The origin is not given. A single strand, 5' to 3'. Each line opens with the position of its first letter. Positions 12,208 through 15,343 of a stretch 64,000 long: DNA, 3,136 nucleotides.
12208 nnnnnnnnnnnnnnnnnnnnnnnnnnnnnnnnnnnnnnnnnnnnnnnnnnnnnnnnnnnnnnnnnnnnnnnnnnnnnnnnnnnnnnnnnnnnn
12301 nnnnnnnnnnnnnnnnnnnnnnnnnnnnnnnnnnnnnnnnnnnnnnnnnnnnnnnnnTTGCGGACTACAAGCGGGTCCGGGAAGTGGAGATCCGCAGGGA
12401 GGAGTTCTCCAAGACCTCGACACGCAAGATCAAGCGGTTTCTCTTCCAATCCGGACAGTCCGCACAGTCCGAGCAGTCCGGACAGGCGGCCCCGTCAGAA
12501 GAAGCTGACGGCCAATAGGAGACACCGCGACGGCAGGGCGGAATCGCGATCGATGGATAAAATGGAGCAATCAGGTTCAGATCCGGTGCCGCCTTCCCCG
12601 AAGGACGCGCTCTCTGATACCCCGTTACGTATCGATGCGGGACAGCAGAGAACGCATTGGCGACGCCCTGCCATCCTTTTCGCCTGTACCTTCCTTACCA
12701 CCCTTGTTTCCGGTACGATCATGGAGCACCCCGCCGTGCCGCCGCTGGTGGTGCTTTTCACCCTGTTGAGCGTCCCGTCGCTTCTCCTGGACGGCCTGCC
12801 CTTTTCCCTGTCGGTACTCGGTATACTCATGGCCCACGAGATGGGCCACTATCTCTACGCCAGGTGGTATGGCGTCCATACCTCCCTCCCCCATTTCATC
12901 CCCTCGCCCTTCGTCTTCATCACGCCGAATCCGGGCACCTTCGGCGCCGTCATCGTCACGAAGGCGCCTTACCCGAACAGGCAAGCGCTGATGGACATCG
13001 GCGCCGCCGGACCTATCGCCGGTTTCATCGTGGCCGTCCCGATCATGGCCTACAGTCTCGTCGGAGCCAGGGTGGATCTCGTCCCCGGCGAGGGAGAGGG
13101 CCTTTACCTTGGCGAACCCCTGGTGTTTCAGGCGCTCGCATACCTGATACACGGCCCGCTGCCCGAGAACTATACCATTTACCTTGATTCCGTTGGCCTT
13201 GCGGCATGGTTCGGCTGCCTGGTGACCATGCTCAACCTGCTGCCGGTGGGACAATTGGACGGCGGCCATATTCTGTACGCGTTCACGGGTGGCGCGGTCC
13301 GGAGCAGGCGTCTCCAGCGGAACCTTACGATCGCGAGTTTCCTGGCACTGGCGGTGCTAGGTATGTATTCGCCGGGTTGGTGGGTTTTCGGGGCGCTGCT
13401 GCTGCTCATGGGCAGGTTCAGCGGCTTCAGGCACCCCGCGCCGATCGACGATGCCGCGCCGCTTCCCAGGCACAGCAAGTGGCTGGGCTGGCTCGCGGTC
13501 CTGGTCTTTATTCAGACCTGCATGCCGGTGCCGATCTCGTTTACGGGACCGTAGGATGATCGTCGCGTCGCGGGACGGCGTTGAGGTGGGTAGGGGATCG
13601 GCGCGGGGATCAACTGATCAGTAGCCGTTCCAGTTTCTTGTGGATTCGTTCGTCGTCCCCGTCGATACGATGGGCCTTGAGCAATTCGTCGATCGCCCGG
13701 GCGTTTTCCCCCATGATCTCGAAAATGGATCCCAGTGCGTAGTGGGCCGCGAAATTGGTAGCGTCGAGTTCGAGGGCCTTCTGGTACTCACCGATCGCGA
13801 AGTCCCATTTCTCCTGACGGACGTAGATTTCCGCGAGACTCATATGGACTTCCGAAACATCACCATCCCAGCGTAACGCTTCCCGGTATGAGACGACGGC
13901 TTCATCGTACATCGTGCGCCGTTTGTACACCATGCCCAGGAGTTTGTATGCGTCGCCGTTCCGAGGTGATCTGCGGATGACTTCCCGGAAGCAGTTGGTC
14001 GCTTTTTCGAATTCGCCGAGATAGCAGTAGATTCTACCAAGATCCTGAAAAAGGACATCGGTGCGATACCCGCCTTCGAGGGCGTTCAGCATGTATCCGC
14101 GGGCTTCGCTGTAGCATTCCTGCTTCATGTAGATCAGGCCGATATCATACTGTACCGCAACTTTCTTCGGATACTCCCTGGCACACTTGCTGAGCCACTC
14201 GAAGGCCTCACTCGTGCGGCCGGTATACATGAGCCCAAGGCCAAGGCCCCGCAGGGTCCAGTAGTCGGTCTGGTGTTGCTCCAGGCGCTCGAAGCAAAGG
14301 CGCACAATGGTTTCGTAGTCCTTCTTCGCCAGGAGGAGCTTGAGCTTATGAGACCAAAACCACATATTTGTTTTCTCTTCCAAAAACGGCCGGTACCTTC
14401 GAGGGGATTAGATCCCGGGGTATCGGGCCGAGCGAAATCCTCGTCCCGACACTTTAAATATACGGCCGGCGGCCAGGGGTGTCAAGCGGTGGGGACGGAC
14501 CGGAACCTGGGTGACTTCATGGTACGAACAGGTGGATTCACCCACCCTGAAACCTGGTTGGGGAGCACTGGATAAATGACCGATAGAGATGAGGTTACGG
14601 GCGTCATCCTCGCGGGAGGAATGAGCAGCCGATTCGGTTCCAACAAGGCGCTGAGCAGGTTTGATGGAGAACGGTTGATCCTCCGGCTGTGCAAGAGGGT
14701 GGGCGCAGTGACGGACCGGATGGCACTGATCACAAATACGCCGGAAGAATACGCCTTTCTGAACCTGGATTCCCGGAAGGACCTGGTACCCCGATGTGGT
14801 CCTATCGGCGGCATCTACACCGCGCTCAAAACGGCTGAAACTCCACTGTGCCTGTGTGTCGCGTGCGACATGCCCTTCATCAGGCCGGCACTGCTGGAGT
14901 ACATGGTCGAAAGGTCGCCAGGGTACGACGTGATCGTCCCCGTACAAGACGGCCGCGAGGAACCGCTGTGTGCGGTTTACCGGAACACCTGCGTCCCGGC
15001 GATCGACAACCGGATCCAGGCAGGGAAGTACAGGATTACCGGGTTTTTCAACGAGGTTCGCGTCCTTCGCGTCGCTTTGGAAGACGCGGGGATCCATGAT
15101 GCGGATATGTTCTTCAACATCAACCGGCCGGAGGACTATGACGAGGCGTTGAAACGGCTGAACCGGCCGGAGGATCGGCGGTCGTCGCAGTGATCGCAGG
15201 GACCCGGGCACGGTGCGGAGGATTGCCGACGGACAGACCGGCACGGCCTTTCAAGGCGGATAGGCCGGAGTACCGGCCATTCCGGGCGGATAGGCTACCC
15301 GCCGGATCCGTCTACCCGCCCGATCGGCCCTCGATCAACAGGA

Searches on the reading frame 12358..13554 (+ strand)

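Call 63: search_protein_families(library=pfam, proteins=[window:12358-13554:+], max_evalue=0.000001)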
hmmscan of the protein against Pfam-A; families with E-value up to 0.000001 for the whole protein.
window:12358-13554:+ (398 aa): 1 family
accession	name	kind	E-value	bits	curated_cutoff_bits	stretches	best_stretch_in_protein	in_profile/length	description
PF02163.28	Peptidase_M50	-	6.4e-20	71.9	27.2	1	149-330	2-217/221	Peptidase family M50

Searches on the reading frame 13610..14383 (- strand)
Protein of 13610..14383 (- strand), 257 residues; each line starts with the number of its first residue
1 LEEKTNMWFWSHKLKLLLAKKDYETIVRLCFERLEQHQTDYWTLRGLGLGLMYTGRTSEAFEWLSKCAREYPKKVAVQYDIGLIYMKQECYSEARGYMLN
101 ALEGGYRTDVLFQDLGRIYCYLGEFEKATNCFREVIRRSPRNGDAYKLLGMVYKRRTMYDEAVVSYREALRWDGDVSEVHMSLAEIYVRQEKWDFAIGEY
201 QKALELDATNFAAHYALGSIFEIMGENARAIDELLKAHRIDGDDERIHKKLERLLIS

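Call 6: search_protein_families(library=pfam, proteins=[window:13610-14383:-], max_evalue=0.001)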
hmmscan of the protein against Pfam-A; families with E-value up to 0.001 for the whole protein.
window:13610-14383:- (257 aa): 23 families
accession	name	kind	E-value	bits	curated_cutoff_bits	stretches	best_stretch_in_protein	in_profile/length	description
PF07719.23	TPR_2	-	1.3e-30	103.4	27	2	114-142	6-34/34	Tetratricopeptide repeat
PF13414.12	TPR_11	-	9.9e-26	89.6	26.8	2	185-222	2-39/42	TPR repeat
PF00515.34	TPR_1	-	4.5e-23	80.5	27.8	2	178-210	2-34/34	Tetratricopeptide repeat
PF13431.12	TPR_17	-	8.7e-18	63.5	24.4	1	200-231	2-33/34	Tetratricopeptide repeat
PF13424.12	TPR_12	-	2.6e-17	63.2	30.1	3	114-171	8-73/77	Tetratricopeptide repeat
PF13181.12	TPR_8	-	2.9e-17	61.7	25.7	0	145-174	3-32/34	Tetratricopeptide repeat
PF13432.12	TPR_16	-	2.1e-16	60.4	32.7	2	183-243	3-63/65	Tetratricopeptide repeat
PF13428.12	TPR_14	-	1.5e-15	56.5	23.5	0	112-150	4-42/44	Tetratricopeptide repeat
PF14559.12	TPR_19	-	3.8e-15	56.4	25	0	191-253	5-67/68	Tetratricopeptide repeat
PF13176.12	TPR_7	-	8.8e-15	53.9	27.9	0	181-207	3-29/36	Tetratricopeptide repeat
PF25063.1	ARM_TT21_C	-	5.9e-09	36.5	35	0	115-173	101-159/209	Tetratricopeptide repeat protein 21 C-terminal ARM domain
PF13374.12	TPR_10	-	2.1e-07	31.2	27.5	0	114-138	7-31/42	Tetratricopeptide repeat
PF13371.12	TPR_9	-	2.3e-07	31.2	35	0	112-148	32-68/73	Tetratricopeptide repeat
PF24575.1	TPR_Slam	-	1.9e-06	28.6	35.2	0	150-190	54-94/104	Surface lipoprotein assembly modifier, N-terminal TPR repeats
PF12895.13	ANAPC3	-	2.2e-06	28.3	27.2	0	158-236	4-81/82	Anaphase-promoting complex, cyclosome, subunit 3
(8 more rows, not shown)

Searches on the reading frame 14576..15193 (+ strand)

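Call 6: search_protein_families(library=pfam, proteins=[window:14576-15193:+], max_evalue=0.001)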
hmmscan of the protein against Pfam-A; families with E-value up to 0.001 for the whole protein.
window:14576-15193:+ (205 aa): 1 family
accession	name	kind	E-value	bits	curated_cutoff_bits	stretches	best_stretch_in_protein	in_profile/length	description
PF12804.13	NTP_transf_3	-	3e-34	118.9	27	1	9-148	1-146/160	MobA-like NTP transferase domain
